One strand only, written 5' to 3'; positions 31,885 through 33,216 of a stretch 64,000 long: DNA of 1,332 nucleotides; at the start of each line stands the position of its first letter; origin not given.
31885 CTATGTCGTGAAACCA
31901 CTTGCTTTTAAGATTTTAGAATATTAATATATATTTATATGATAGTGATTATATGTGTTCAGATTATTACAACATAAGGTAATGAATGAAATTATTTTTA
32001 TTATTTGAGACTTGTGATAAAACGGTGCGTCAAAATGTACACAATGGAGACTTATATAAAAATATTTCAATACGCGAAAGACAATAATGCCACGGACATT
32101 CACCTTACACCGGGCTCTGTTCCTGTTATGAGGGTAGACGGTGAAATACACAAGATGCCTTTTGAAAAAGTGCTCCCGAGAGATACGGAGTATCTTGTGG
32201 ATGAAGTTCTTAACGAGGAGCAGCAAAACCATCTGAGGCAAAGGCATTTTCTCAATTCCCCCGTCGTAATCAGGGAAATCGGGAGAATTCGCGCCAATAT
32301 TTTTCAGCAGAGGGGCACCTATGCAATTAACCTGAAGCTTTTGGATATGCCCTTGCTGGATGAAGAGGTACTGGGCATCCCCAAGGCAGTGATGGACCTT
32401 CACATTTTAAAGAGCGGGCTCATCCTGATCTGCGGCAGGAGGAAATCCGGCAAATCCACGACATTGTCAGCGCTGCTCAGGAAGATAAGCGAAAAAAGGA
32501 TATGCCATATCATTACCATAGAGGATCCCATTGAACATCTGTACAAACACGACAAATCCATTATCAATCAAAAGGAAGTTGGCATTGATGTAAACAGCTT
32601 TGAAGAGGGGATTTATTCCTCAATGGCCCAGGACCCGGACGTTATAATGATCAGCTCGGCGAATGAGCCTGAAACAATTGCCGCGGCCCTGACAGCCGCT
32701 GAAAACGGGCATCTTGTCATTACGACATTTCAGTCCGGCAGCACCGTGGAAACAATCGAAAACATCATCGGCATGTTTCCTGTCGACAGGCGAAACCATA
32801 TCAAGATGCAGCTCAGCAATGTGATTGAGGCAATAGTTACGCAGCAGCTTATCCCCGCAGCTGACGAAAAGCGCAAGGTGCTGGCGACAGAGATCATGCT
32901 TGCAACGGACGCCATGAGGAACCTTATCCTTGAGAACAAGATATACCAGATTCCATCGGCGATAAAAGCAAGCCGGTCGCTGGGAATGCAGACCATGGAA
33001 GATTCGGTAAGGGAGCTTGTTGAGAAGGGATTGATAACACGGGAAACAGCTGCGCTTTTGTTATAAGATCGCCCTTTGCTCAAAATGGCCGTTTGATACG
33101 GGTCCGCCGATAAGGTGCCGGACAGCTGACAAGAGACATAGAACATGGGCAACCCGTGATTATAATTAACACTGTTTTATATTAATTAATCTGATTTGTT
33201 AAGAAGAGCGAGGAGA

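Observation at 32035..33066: PilT-like protein keeps the P-loop but has lost the Walker B glutamate and the His-box histidine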

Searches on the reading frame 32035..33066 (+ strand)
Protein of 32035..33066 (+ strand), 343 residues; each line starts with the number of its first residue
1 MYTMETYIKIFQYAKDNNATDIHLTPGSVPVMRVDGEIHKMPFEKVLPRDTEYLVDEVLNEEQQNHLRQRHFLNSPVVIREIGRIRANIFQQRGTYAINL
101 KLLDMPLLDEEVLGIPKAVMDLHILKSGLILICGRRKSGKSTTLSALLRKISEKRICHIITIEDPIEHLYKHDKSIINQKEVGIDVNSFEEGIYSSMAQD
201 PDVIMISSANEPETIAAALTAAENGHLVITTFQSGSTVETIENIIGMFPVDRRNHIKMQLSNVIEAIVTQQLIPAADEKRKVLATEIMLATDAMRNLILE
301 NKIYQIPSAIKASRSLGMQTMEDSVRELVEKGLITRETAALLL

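Call 4: search_protein_families(library=pfam, proteins=[window:32035-33066:+], max_evalue=0.01)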
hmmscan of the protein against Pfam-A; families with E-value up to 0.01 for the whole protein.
window:32035-33066:+ (343 aa): 4 families
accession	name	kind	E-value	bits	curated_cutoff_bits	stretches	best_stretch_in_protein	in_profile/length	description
PF00437.27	T2SSE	-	1.7e-25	89.9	24.9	1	126-287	141-288/370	Type II/IV secretion system protein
PF13173.12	AAA_14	-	0.0045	17.4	27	1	129-173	4-48/129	AAA domain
PF04275.20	P-mevalo_kinase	-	0.0071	16.7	33.8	0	132-175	1-43/114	Phosphomevalonate kinase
PF01580.24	FtsK_SpoIIIE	-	0.009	15.9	24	0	129-148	41-60/221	FtsK/SpoIIIE family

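Call 5: search_protein_families(library=ncbifam, proteins=[window:32035-33066:+], max_evalue=0.01)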
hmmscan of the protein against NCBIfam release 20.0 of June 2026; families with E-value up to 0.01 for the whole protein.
window:32035-33066:+ (343 aa): 13 families
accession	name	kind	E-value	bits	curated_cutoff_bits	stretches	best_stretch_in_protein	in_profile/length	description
TIGR01420.1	pilT_fam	subfamily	2.9e-99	332.5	319.1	1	9-339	4-334/343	PilT/PilU family type 4a pilus ATPase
TIGR02525.1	plasmid_TraJ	equivalog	5.1e-41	140.9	368.3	1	3-340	8-364/372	plasmid transfer ATPase TraJ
TIGR02524.1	dot_icm_DotB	equivalog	3.6e-33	115.2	463.3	1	11-337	10-348/358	Dot/Icm type IV secretion system ATPase DotB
NF041000.1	ATPase_ComGA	equivalog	5.8e-24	84.5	300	1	123-274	124-266/267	competence type IV pilus ATPase ComGA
NF053534.1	T4PilAsmATPsTfpB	equivalog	1.1e-22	80.1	850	1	125-238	334-443/584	type IV pilus assembly ATPase TfpB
TIGR02533.1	type_II_gspE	equivalog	1.3e-21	76.8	630.25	1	126-247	242-359/486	type II secretion system ATPase GspE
NF007755.0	PRK10436.1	equivalog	1e-19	70.6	617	1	9-273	91-355/465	type II secretion system protein GspE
TIGR02538.1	type_IV_pilB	equivalog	1.1e-16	60.5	675.65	1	127-247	316-432/564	type IV-A pilus assembly ATPase PilB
NF058587.1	archaellum_moto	equivalog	9.6e-08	31.2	550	1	129-247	277-396/527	archaellum flagellar ATPase motor FlaI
TIGR02788.1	VirB11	equivalog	3.8e-07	29.4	249.95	1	117-270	134-294/308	P-type DNA transfer ATPase VirB11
TIGR02782.1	TrbB_P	equivalog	2.8e-05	23.6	304.55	1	127-269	136-277/303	P-type conjugative transfer ATPase TrbB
NF010425.0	PRK13851.1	equivalog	0.00021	20.3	461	1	128-248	163-284/344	type IV secretion system protein VirB11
NF008055.0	PRK10789.1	equivalog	0.0093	14.4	845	0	68-152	310-387/590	SmdA family multidrug ABC transporter permease/ATP-binding protein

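Call 6: search_solved_structures(query=window:32035-33063:+, show_alignments=3, max_evalue=0.00001)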
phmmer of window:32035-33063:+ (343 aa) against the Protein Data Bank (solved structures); distinct sequences matched with E-value up to 0.00001: 26.
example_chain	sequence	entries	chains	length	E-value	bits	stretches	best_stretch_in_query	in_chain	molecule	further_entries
2ewv_A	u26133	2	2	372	8.9e-76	258.4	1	8-339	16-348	twitching motility protein PilT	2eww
2gsz_A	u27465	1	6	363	9.4e-76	258.3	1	8-339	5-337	twitching motility protein PilT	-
5zfq_A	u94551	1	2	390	7.1e-71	242.3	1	16-339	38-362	Twitching motility pilus retraction protein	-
6ojx_A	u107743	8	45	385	5.1e-69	236.2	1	17-337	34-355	Twitching motility pilus retraction ATPase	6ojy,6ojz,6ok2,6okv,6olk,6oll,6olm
5fl3_A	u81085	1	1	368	7.1e-66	225.9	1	15-339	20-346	PILI RETRACTION PROTEIN PILT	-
3jvu_A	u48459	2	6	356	3.2e-63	217.2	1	11-339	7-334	Twitching mobility protein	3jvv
9n32_A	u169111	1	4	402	1.2e-59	205.4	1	9-339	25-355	PilU protein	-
2eyu_A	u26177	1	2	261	7.5e-55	189.7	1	111-339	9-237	twitching motility protein PilT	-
10my_A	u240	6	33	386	6.1e-50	173.6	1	17-337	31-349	PilT/PilU family type 4a pilus ATPase | Twitching motility protein PilT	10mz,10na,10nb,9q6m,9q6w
6geb_A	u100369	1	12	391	1.9e-27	99.7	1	9-339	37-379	DotB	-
6gef_A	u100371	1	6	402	8.3e-17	64.7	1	103-301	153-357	Type IV secretion system protein DotB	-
4pht_A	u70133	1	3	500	5.6e-14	55.4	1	123-244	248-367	General secretory pathway protein E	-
1p9r_A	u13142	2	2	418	1.3e-13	54.2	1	127-244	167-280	General secretion pathway protein E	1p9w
4kss_A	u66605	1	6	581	2.5e-13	53.3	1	127-244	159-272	Type II secretion system protein E, hemolysin-coregulated protein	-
4ksr_A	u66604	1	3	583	2.5e-13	53.3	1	127-244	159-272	Type II secretion system protein E, Hemolysin-coregulated protein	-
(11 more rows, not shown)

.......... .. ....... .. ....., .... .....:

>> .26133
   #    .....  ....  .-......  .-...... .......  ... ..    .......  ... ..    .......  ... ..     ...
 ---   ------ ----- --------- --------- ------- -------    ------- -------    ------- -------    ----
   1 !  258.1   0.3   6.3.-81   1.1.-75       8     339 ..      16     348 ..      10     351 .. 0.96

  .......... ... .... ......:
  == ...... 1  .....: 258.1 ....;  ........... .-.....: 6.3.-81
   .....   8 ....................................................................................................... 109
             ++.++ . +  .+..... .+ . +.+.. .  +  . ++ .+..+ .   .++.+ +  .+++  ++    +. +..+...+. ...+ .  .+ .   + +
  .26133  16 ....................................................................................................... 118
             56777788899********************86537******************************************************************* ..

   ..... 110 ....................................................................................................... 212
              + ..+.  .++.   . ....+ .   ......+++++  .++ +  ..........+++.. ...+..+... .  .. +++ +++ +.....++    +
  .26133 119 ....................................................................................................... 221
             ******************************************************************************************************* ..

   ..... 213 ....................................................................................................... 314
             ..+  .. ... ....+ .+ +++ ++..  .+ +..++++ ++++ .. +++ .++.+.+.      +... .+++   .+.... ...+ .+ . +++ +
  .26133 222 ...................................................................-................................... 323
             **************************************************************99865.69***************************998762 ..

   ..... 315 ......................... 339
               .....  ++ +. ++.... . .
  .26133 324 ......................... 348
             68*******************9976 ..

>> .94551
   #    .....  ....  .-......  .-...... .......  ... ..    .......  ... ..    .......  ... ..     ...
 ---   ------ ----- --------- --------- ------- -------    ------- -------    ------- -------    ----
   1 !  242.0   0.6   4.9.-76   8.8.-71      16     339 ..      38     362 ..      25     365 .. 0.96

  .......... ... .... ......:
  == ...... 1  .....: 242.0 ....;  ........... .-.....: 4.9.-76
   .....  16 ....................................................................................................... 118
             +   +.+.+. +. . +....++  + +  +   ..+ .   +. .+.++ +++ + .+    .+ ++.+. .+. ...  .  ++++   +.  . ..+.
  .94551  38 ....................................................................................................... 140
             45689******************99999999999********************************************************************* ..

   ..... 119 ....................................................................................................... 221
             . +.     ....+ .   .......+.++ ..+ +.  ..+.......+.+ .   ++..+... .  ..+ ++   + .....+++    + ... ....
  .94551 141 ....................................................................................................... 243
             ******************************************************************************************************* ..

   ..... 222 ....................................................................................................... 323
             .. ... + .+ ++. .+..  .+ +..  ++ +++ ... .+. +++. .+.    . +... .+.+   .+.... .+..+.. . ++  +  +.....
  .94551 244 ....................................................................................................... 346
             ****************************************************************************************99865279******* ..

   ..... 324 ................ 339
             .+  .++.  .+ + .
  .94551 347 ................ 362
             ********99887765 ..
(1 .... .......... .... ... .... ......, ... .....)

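Call 8: find_homologous_proteins(query=window:32035-33063:+, max_evalue=1e-10)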
Query window:32035-33063:+ (343 aa): 6680 proteins with E <= 1e-10 among 8000 candidates; the best 120 are listed.
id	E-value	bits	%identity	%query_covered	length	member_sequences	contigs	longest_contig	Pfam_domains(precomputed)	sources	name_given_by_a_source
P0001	3.1e-217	738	100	100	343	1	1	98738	PF00437.27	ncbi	-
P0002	7.0e-150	517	67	98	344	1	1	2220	PF00437.27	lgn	-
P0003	1.1e-132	460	60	99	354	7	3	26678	PF00437.27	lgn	-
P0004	2.4e-131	456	59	99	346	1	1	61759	PF00437.27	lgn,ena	-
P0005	3.7e-131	455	61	97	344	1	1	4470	PF00437.27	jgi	jgi:twitching motility protein PilT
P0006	1.3e-130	453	61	97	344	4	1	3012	PF00437.27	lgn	-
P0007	2.1e-130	453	60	98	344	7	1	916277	PF00437.27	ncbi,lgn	ncbi:MAG: type IV pilus twitching motility protein PilT [Acetivibrionales bacterium]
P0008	2.1e-128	446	59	100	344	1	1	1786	PF00437.27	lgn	-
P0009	4.3e-128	445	60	99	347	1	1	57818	PF00437.27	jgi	-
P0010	8.8e-126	437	58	99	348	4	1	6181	PF00437.27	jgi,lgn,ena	jgi:twitching motility protein PilT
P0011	2.8e-125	436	58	99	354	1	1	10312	PF00437.27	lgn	-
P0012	1.6e-124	433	59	98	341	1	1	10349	PF00437.27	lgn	-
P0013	1.6e-124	433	57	100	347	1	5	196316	PF00437.27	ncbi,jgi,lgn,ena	-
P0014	2.5e-124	433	58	99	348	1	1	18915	PF00437.27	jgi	-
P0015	1.3e-122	427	57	99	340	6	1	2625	PF00437.27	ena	-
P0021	1.9e-120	420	57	99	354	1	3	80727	PF00437.27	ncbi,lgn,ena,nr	ncbi:MAG TPA: PilT/PilU family type 4a pilus ATPase [Clostridiaceae bacterium]|nr:PilT/PilU family t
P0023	2.8e-120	419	56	99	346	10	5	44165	PF00437.27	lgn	-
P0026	5.9e-118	412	55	99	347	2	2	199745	PF00437.27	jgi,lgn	-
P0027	1.5e-117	410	55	99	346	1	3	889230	PF00437.27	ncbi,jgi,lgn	ncbi:MAG: type IV pilus twitching motility protein PilT [Acetivibrionales bacterium]|jgi:twitching m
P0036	6.8e-111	389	53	97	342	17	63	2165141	PF00437.27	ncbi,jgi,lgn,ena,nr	ncbi:MAG: Flp pilus assembly complex ATPase component TadA [Clostridiales bacterium]|jgi:twitching m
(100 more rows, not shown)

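Call 12: find_encoding_contigs(protein=P0001, flank=10000, max_places=3)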
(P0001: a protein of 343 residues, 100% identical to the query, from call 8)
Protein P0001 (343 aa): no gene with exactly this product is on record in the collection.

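Call 13: find_encoding_contigs(protein=P0007, flank=10000, max_places=3)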
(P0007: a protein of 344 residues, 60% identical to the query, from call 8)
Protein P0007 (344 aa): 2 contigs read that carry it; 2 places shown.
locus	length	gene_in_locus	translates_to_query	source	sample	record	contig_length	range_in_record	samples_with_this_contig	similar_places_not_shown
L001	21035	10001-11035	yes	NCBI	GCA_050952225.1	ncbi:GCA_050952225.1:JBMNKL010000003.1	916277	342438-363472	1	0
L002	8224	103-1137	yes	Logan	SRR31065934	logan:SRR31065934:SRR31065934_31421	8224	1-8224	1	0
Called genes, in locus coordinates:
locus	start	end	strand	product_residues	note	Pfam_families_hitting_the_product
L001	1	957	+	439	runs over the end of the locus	PF02885:Glycos_trans_3N, PF00591:Glycos_transf_3, PF07831:PYNP_C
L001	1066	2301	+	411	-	PF13354:Beta-lactamase2, PF00768:Peptidase_S11, PF07943:PBP5_C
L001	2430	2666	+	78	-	-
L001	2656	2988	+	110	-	PF02163:Peptidase_M50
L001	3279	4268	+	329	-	PF00579:tRNA-synt_1b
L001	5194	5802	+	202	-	PF04079:SMC_ScpB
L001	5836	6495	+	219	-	PF11167:DUF2953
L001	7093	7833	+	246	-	PF01479:S4, PF00849:PseudoU_synth_2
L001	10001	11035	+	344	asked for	PF00437:T2SSE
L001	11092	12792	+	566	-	PF07730:HisKA_3, PF02518:HATPase_c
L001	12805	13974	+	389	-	PF10502:Peptidase_S26 (faint)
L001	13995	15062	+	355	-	PF17231:DUF5305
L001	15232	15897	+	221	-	-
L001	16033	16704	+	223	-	-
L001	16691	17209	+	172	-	-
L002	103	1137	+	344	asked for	PF00437:T2SSE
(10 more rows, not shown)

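Call 14: find_encoding_contigs(protein=P0036, flank=10000, max_places=3)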
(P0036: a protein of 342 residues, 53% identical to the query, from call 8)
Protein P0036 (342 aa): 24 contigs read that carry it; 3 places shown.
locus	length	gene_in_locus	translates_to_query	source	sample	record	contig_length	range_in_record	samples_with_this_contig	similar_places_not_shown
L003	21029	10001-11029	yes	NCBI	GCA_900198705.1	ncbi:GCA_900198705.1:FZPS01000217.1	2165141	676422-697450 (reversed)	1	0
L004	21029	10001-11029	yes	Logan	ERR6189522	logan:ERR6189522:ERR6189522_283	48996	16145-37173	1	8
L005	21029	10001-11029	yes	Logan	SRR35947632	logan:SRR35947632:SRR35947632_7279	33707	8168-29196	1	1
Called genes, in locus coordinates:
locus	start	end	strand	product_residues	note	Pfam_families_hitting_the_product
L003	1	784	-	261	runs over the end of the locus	PF13677:MotB_plug, PF00691:OmpA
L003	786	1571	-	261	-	PF01618:MotA_ExbB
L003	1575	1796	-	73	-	PF06289:FlbD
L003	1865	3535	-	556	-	PF00460:Flg_bb_rod, PF07559:FlgE_D2 (faint), PF22692:LlgE_F_G_D1, PF06429:Flg_bbr_C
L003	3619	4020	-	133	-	PF12611:Flagellar_put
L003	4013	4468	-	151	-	PF03963:FlgD, PF13861:FLgD_tudor (faint)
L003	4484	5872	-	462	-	PF02120:Flg_hook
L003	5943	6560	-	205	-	-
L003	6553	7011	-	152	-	PF02050:FliJ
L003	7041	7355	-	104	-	PF18269:T3SS_ATPase_C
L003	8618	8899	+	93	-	-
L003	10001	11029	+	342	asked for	PF00437:T2SSE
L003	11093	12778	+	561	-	PF07730:HisKA_3, PF02518:HATPase_c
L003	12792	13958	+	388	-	-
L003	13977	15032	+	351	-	PF17231:DUF5305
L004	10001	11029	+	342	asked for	PF00437:T2SSE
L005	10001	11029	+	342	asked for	PF00437:T2SSE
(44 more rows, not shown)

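Call 16: find_related_loci(query=A2, collection=genome_contigs, flank=10000)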
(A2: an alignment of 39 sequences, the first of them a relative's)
Query A2 (343 aa) in genome_contigs; peptide patterns used: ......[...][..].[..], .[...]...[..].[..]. (x = any residue, [..] = any of these).
600 stretches matched a pattern (row limit reached: there are more); 596 encode a relative of the query (tblastn E <= 1e-3); the best 80 are kept; 80 distinct loci.
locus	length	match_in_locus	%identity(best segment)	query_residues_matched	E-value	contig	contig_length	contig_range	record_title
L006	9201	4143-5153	53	1-336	2e-113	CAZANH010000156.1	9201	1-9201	MAG TPA_asm: uncultured Eubacteriales bacterium isolate SRP067234_co1_28 genome assembly, contig: k99_615131, whole geno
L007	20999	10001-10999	42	9-341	2e-88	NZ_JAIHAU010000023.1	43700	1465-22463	MAG: Mahella sp. isolate M2_7_6_bin.2 scaffold_652, whole genome shotgun sequence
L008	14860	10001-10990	42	10-339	7e-86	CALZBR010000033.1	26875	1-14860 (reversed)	MAG: uncultured Lachnospiraceae bacterium isolate SRR14474045_bin.28_metaWRAP_v1.3_MAG genome assembly, contig: ERZ94240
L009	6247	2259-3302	41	3-339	7e-84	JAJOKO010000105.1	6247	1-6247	MAG: Desulfotomaculum sp. isolate MAG-1580 c_000000000167, whole genome shotgun sequence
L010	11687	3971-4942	42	16-339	2e-83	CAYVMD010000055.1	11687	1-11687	MAG TPA_asm: uncultured bacterium isolate binchicken_co193_35 genome assembly, contig: NODE_2871_length_11687_cov_4.9834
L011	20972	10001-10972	42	16-339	4e-83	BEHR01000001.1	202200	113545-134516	Bacterium HR15 DNA, contig: NODE_29_1, isolate: HRbin15, whole genome shotgun sequence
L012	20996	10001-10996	39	8-339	4e-83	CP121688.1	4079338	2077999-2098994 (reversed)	Clostridiaceae bacterium 35-E11 chromosome, complete genome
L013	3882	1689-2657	41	18-339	6e-83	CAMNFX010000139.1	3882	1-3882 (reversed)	MAG: uncultured Lachnospiraceae bacterium isolate SRR873597_bin.17_metaWRAP_v1.3_MAG genome assembly, contig: NODE.75013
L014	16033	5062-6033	42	16-339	3e-82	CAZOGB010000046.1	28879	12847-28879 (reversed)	MAG TPA_asm: uncultured bacterium isolate binchicken_co30_132 genome assembly, contig: NODE_1334_length_28879_cov_26.626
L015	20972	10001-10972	42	16-339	5e-82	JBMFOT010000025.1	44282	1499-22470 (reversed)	MAG: Armatimonadota bacterium isolate KM4338-44 NODE_25_length_44282_cov_3.936410, whole genome shotgun sequence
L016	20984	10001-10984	42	14-341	1e-81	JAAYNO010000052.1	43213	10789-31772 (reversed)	MAG: Clostridiaceae bacterium isolate AS21ysBPME_216 36249_AS21, whole genome shotgun sequence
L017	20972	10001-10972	42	16-339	1e-81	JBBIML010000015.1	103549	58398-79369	MAG: Armatimonadota bacterium isolate ETS170220_bin_231 NODE_107_length_103549_cov_3.51588, whole genome shotgun sequenc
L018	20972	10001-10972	41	16-339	1e-81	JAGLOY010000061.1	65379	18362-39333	MAG: Candidatus Aegiribacteria sp. isolate RS_7_6 ROV157_7.bin.6.fa_61, whole genome shotgun sequence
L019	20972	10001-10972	41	16-339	2e-81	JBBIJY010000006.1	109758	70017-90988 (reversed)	MAG: Armatimonadota bacterium isolate PFS170222_bin_173 NODE_166_length_109758_cov_14.611506, whole genome shotgun seque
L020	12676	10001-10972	42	16-339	4e-81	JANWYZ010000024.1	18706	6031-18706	MAG: bacterium isolate SKYG83 NODE_24_length_18706_cov_3.070965, whole genome shotgun sequence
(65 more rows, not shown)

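Call 25: find_encoding_contigs(protein=P0013, flank=10000, max_places=2)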
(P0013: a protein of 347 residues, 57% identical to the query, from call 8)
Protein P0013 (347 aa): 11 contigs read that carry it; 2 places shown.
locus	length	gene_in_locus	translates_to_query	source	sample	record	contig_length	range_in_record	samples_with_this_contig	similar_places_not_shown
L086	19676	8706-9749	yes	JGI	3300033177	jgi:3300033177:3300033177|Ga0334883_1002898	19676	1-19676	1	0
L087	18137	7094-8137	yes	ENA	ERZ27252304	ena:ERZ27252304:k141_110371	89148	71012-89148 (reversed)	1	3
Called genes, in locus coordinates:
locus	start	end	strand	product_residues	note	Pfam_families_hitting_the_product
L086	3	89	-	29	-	?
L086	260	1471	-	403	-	PF01548:DEDD_Tnp_IS110, PF02371:Transposase_20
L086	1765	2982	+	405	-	PF01609:DDE_Tnp_1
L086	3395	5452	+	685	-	PF20176:DUF6541 (weak)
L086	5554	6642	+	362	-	PF13439:Glyco_transf_4, PF00534:Glycos_transf_1, PF13692:Glyco_trans_1_4, PF13524:Glyco_trans_1_2 (weak)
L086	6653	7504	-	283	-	PF01522:Polysacc_deac_1, PF11959:DUF3473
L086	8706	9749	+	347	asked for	PF00437:T2SSE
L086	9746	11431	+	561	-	PF07730:HisKA_3, PF02518:HATPase_c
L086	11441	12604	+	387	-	-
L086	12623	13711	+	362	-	PF17231:DUF5305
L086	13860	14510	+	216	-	-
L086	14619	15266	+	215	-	-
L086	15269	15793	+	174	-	-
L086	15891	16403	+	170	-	-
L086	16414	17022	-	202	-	PF00072:Response_reg, PF00196:GerE, PF08281:Sigma70_r4_2 (weak)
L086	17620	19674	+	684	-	PF00669:Flagellin_N, PF00700:Flagellin_C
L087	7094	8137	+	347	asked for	PF00437:T2SSE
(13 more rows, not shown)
